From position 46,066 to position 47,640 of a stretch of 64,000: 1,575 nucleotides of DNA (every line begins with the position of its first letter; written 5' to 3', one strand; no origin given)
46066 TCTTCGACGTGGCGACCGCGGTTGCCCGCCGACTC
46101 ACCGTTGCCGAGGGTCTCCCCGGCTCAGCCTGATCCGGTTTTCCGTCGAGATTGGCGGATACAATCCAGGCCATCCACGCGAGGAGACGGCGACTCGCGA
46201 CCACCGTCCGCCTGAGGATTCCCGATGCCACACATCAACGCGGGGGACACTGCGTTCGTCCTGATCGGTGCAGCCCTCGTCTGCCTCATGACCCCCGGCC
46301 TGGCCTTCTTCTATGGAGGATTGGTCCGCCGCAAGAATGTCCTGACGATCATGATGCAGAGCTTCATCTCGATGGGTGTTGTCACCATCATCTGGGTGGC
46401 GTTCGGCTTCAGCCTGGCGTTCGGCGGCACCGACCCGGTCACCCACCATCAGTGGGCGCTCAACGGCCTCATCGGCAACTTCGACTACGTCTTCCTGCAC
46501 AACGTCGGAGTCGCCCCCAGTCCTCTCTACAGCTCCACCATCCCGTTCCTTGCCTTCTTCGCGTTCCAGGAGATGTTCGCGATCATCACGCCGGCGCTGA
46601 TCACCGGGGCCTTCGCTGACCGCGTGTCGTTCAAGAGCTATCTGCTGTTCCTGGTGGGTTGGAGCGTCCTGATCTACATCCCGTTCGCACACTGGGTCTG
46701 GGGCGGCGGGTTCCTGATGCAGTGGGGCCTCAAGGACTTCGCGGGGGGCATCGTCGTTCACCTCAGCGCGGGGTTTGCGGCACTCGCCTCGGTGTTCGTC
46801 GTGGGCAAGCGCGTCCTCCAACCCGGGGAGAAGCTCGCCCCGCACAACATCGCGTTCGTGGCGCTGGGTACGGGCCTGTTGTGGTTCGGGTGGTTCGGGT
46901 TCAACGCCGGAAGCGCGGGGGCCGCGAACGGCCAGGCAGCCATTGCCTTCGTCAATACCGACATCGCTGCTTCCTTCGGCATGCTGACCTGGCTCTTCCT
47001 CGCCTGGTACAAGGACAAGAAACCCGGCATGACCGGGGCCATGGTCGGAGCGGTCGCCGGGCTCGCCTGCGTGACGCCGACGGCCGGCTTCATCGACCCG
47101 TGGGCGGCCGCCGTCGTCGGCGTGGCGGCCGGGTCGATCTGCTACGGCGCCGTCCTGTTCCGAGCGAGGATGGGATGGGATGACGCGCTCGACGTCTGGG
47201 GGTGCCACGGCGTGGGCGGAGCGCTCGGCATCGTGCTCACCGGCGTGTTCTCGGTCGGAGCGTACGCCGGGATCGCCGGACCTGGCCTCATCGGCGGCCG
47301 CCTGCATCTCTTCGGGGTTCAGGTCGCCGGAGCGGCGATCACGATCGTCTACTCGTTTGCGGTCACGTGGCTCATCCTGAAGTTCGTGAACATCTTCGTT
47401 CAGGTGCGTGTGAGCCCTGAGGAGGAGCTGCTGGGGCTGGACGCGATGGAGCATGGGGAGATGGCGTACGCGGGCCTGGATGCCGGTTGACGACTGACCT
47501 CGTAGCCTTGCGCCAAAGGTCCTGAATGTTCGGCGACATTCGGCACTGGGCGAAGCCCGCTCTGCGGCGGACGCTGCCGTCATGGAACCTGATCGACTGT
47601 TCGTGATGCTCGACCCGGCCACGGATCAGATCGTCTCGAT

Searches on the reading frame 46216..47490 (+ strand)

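Call 58: search_protein_families(library=pfam, proteins=[window:46216-47490:+], max_evalue=0.0001)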
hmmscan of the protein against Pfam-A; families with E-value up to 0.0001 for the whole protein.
window:46216-47490:+ (424 aa): 1 family
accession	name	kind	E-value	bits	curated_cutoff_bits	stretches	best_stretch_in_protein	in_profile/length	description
PF00909.26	Ammonium_transp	-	8.9e-115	384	23.2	1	13-418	1-399/399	Ammonium Transporter Family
